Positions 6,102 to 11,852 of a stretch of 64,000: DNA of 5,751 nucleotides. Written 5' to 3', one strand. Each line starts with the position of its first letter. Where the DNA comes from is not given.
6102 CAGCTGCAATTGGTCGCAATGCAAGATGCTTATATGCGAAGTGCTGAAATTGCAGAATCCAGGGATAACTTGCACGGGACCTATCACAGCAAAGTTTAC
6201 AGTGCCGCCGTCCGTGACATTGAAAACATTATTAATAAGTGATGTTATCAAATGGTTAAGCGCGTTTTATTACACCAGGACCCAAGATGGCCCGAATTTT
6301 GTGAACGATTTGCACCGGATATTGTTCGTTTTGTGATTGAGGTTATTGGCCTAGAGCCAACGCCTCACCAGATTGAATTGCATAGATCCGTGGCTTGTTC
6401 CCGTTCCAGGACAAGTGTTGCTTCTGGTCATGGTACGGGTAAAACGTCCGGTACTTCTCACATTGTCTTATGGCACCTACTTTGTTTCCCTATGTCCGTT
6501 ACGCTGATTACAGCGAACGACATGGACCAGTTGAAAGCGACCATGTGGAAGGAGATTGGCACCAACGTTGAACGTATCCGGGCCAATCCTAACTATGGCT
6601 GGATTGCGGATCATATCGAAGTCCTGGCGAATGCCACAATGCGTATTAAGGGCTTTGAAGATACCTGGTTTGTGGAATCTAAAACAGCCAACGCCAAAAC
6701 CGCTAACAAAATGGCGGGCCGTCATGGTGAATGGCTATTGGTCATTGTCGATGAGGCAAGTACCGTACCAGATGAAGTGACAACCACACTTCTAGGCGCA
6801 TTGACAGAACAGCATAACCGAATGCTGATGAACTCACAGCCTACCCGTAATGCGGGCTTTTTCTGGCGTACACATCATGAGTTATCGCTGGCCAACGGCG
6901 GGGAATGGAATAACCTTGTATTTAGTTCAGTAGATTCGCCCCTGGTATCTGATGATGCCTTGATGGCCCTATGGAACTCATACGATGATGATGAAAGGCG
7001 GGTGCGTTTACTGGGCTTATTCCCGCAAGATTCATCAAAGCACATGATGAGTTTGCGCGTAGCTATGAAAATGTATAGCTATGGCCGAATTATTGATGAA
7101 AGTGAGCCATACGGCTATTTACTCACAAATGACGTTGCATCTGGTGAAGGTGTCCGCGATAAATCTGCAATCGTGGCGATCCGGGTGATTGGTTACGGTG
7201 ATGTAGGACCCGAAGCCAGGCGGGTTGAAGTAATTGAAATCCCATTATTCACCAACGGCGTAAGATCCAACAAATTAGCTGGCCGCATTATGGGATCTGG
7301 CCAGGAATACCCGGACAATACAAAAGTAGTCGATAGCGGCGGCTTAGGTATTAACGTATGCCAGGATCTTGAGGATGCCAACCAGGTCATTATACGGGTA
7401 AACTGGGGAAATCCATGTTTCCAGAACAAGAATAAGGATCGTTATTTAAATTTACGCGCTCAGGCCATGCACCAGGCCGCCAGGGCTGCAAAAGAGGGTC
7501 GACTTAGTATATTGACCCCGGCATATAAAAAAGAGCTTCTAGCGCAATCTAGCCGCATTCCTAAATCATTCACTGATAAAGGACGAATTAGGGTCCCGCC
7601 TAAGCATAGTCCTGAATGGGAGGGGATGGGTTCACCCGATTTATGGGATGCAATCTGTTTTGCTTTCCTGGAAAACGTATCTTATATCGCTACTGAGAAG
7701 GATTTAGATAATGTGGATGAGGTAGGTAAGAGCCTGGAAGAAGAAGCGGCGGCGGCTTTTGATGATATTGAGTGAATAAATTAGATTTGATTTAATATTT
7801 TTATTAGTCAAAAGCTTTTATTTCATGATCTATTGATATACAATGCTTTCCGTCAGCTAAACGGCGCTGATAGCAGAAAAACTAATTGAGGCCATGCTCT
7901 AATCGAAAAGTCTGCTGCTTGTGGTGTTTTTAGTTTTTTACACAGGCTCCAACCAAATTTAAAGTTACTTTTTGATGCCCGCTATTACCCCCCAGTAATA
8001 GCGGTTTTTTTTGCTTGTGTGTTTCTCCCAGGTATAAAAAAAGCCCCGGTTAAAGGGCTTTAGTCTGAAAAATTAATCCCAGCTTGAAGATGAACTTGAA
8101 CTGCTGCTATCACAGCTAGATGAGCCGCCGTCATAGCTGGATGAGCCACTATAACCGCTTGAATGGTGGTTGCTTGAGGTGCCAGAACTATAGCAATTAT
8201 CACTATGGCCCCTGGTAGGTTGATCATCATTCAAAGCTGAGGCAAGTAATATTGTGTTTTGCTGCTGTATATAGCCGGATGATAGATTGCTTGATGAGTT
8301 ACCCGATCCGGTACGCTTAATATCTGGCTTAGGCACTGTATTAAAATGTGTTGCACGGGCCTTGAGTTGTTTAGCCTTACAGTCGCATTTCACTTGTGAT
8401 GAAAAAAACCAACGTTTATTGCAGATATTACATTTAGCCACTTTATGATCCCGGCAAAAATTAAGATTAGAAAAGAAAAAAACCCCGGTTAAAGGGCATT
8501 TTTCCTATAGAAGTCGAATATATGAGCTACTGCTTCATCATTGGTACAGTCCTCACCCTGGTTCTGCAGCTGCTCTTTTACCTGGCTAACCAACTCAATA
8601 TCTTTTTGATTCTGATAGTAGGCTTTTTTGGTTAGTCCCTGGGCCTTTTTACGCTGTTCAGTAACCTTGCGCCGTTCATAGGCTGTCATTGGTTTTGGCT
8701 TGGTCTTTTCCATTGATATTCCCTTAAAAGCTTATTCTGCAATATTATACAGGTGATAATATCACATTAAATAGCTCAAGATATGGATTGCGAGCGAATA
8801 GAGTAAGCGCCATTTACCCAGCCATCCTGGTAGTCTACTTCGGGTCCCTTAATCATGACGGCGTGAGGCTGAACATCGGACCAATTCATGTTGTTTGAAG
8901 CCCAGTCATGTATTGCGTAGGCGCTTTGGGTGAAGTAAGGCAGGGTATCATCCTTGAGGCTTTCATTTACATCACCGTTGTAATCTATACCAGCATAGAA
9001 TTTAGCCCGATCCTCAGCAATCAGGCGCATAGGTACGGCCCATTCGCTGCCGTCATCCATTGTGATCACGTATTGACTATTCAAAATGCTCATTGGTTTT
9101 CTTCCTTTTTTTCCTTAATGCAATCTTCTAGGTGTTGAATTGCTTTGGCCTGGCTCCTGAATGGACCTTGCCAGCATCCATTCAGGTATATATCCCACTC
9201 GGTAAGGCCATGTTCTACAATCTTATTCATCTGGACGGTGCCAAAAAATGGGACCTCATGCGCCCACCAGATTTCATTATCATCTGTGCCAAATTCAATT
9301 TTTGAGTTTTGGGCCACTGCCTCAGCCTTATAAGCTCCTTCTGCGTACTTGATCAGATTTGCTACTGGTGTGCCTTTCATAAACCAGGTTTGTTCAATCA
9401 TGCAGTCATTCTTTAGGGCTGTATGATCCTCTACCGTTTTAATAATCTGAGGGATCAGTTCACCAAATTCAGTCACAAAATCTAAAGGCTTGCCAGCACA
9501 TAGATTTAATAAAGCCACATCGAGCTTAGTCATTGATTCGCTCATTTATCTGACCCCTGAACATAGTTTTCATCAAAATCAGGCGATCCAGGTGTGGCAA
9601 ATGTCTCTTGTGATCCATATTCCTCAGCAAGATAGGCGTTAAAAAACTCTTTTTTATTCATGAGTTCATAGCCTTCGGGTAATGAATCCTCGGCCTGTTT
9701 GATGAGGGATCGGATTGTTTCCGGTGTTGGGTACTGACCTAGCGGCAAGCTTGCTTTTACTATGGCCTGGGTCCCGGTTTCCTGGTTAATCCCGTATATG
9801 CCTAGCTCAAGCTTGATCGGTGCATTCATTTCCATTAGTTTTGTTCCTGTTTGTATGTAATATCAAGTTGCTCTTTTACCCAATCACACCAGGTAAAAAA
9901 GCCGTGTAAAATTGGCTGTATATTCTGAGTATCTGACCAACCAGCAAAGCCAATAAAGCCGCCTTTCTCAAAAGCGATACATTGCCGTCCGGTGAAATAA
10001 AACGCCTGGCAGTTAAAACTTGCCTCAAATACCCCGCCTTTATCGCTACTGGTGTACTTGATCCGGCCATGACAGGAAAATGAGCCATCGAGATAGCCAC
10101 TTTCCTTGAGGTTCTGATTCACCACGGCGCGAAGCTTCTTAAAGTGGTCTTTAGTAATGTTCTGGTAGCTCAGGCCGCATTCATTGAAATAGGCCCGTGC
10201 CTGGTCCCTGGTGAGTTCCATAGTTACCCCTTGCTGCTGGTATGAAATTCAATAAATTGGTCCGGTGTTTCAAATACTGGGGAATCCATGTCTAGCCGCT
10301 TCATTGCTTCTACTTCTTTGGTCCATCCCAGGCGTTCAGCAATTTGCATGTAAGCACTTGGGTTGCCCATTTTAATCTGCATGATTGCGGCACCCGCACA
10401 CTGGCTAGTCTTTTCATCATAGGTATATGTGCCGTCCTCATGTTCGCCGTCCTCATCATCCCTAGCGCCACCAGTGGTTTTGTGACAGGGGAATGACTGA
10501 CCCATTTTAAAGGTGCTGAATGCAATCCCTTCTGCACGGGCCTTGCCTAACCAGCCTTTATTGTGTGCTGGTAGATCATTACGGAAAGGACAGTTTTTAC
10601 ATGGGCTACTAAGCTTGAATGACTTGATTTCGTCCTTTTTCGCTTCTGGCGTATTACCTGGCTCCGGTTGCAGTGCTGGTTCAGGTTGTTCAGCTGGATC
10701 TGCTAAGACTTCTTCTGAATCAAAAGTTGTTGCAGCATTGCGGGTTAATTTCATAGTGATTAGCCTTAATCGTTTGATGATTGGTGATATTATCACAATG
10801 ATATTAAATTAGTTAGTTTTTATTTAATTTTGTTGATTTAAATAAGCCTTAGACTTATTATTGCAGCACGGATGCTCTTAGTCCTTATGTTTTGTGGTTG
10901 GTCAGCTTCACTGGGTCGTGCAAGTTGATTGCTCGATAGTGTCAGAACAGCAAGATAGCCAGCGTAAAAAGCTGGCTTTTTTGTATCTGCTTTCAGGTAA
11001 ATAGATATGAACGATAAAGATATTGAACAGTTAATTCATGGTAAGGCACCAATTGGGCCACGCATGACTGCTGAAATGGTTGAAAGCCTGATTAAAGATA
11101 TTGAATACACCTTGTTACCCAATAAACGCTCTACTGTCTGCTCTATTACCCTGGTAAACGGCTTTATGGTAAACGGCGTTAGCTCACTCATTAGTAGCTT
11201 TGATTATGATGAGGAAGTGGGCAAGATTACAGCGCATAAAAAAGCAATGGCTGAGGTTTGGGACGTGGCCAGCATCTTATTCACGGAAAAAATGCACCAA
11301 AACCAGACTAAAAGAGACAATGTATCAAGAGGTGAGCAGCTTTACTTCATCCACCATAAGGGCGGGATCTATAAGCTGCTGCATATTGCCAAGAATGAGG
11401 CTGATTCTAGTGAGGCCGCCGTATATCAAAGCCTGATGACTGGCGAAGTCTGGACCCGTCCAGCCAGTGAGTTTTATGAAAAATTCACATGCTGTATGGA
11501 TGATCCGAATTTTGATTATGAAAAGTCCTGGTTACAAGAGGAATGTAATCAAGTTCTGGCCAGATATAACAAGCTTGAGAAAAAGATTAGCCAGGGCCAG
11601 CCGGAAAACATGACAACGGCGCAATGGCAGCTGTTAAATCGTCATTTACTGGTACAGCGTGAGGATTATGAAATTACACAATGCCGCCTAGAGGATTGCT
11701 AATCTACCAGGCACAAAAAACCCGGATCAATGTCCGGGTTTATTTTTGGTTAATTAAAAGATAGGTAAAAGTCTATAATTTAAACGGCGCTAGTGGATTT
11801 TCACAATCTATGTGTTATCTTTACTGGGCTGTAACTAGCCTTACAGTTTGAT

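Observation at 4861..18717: Seven arrays of an 8-bp-periodic TGCA-core repeat at the par locus, at oriV and at packaging and head operon promoters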

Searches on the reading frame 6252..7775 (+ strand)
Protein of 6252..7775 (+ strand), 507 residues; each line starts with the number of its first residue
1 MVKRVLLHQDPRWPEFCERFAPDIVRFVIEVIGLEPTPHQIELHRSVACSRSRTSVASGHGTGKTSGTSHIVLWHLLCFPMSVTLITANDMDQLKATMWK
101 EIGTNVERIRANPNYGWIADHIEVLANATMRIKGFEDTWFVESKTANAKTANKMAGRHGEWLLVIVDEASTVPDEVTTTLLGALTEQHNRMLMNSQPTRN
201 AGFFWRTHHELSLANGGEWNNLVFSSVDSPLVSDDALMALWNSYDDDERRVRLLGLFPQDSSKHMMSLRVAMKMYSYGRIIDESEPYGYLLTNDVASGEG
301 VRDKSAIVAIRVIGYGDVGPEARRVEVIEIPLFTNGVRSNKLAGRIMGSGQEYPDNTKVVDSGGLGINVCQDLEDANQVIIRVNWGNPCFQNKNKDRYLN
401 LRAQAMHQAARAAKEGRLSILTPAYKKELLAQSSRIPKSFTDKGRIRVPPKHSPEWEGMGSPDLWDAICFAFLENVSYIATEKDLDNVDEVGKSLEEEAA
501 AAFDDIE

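Call 12: search_protein_families(library=pfam, proteins=[window:6252-7775:+], max_evalue=0.01)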
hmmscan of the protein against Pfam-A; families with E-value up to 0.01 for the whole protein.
window:6252-7775:+ (507 aa): 1 family
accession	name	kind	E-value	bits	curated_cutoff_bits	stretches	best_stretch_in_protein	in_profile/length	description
PF13245.12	AAA_19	-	0.00018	22.1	25.1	1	48-192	8-121/134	AAA domain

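Call 13: search_protein_families(library=phrogs, proteins=[window:6252-7775:+], max_evalue=0.01)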
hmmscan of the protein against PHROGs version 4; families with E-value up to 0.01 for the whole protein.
window:6252-7775:+ (507 aa): 5 families
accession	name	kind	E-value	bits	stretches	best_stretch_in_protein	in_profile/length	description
phrog_5902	-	unknown function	2.8e-53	182.5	1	8-274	6-275/359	-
phrog_2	-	head and packaging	3.7e-26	93.1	1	33-479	263-596/807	terminase large subunit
phrog_20197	-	unknown function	2.2e-18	67.7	1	9-127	7-122/158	-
phrog_34449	-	unknown function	2.6e-14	54.3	1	7-62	6-61/241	-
phrog_7579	-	head and packaging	0.0014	18.9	0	163-206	113-156/239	terminase large subunit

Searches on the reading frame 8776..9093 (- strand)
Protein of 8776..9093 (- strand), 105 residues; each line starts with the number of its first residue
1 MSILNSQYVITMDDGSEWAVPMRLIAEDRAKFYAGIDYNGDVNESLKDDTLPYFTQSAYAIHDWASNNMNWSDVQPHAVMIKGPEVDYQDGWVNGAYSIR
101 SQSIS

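Call 84: search_protein_families(library=phrogs, proteins=[window:8776-9093:-], max_evalue=0.001)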
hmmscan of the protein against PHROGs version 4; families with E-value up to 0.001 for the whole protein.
window:8776-9093:- (105 aa): 2 families
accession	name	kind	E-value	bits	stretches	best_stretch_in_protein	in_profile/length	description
phrog_17928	-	unknown function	4.7e-32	112.3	1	6-102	407-506/511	-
phrog_5902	-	unknown function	0.00028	21.3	1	10-85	277-344/359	-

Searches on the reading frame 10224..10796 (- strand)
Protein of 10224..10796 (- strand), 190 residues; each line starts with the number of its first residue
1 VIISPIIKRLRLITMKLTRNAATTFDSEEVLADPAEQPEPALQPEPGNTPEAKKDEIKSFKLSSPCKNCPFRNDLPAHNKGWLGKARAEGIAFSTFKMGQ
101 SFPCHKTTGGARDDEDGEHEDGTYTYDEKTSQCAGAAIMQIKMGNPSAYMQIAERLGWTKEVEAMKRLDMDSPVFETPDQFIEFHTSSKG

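Call 69: search_protein_families(library=pfam, proteins=[window:10224-10796:-], max_evalue=1)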
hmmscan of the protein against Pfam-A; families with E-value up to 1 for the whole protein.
window:10224-10796:- (190 aa): 2 families
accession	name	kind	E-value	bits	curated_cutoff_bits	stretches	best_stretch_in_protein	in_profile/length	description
PF19800.4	DUF6283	-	0.00044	20.8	27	1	63-108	4-47/115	Family of unknown function (DUF6283)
PF01035.26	DNA_binding_1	-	0.0028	17.9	27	1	136-165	8-37/81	6-O-methylguanine DNA methyltransferase, DNA binding domain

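Call 84: search_protein_families(library=phrogs, proteins=[window:10224-10796:-], max_evalue=0.001)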
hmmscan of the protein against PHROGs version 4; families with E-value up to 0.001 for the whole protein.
window:10224-10796:- (190 aa): 1 family
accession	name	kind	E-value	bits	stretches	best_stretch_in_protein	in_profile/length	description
phrog_5443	-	unknown function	1.9e-38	133.6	1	16-187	61-219/287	-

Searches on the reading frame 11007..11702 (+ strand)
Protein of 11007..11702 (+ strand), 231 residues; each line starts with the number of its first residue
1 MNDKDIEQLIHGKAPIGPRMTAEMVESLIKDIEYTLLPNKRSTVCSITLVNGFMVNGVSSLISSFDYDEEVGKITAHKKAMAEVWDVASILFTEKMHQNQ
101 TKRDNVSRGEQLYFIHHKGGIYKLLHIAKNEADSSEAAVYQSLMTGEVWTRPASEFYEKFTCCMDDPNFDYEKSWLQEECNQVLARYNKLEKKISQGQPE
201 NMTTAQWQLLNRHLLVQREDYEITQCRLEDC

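Call 69: search_protein_families(library=pfam, proteins=[window:11007-11702:+], max_evalue=1)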
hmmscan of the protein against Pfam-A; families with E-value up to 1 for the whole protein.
window:11007-11702:+ (231 aa): 3 families
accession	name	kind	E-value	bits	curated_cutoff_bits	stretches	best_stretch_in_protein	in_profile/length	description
PF13876.11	Phage_gp49_66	-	8.8e-14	52.2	27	1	20-88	1-74/82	Phage protein (N4 Gp49/phage Sf6 gene 66) family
PF07866.17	DUF1653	-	2.3e-08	34.7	23.5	1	114-159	3-49/62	Protein of unknown function (DUF1653)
PF21825.2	crAss001_48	-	0.13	12.6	24.8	1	176-212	7-43/61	crAss001_48 related protein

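Call 84: search_protein_families(library=phrogs, proteins=[window:11007-11702:+], max_evalue=0.001)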
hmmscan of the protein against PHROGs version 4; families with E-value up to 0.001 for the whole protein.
window:11007-11702:+ (231 aa): 6 families
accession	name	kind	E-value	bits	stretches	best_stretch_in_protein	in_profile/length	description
phrog_3934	-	unknown function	9.7e-39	134.6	1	2-230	6-169/336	-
phrog_322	-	unknown function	1.2e-23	85.8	1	1-138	6-146/239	-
phrog_9467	-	unknown function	4.7e-09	37.1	1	15-92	71-147/155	-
phrog_16684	-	unknown function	2.2e-08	35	1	42-98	21-77/78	-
phrog_4767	-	unknown function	6.2e-06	26.2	1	113-166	14-71/505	-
phrog_4435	-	unknown function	1.1e-05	26.4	1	17-89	6-82/252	-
